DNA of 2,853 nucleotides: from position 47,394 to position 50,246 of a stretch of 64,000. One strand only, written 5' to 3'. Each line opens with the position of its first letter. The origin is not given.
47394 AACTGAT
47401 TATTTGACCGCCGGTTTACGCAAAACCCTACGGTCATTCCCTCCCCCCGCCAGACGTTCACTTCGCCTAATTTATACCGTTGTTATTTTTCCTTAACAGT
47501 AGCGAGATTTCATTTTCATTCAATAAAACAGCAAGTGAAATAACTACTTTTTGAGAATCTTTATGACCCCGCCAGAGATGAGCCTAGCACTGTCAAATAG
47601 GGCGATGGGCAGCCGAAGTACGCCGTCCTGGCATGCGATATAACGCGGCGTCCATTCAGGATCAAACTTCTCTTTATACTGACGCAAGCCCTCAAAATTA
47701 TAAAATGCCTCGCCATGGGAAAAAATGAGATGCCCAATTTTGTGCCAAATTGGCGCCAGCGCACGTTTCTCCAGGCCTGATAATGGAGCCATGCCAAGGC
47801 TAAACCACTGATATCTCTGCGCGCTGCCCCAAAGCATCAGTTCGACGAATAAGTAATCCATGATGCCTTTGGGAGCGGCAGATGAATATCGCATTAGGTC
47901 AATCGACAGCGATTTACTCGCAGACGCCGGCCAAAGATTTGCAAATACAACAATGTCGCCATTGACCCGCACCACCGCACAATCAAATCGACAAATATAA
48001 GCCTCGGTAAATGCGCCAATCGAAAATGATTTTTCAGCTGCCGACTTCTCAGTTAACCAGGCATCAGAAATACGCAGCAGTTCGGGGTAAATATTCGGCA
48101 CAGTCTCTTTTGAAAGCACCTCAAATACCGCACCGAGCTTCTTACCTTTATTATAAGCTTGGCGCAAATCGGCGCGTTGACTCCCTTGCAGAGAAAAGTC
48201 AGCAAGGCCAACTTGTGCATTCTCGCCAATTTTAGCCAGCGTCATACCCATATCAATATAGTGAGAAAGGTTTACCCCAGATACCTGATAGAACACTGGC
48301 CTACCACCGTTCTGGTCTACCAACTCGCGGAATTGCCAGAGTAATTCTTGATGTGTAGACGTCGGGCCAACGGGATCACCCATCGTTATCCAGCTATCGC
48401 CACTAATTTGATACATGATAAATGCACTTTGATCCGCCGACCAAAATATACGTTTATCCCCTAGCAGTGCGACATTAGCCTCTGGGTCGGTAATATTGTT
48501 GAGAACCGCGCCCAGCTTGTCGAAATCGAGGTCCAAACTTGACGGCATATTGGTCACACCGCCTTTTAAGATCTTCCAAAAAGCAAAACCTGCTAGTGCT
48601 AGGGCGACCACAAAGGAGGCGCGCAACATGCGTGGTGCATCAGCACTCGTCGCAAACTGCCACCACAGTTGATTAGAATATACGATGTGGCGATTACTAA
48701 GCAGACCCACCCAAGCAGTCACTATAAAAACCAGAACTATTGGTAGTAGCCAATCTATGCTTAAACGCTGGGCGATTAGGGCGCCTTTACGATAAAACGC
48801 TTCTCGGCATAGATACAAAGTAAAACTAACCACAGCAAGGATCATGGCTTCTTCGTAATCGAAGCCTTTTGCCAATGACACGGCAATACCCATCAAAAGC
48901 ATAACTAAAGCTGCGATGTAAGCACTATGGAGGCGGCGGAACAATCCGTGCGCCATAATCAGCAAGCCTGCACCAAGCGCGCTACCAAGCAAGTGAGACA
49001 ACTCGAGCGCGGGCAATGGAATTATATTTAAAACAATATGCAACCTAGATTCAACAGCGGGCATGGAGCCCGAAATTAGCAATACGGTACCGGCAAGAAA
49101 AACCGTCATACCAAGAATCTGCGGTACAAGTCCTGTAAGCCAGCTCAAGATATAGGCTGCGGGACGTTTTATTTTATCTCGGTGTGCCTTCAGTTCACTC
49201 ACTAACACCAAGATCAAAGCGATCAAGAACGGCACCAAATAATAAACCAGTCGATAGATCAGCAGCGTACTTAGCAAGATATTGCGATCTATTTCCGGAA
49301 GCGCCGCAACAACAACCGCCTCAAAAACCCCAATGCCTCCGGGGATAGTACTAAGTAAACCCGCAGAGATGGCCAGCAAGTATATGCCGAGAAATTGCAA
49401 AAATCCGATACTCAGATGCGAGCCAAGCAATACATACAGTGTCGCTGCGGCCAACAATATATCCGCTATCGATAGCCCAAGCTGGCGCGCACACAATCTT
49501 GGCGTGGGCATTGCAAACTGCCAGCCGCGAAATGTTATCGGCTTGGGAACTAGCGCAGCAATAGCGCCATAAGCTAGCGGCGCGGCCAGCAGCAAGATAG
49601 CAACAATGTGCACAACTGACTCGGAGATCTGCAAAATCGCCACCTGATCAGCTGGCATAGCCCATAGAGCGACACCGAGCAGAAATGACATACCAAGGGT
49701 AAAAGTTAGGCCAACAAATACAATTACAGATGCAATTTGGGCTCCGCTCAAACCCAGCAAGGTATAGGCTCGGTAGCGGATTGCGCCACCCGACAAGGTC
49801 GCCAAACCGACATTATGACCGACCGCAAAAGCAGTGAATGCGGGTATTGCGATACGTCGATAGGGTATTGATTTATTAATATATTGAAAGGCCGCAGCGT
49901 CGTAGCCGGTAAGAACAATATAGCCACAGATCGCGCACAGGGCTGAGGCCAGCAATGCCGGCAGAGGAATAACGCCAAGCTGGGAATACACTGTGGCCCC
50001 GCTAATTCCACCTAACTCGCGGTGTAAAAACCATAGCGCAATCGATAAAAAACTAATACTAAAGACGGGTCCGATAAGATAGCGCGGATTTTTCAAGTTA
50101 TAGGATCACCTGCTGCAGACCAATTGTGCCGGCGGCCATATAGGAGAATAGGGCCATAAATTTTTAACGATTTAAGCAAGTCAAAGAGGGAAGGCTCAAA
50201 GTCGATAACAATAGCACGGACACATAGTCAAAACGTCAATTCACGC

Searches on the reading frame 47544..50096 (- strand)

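Call 36: search_protein_families(library=pfam, max_evalue=0.001, proteins=[window:47544-50096:-])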
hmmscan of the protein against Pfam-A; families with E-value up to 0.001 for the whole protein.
window:47544-50096:- (850 aa): 2 families
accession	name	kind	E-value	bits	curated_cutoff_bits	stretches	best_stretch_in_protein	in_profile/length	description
PF09924.15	LPG_synthase_C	-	1.4e-94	316.9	27.5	1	536-821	10-297/298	Phosphatidylglycerol lysyltransferase, C-terminal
PF03706.18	LPG_synthase_TM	-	9.2e-10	38.9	33.4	1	12-292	3-301/302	Lysylphosphatidylglycerol synthase TM region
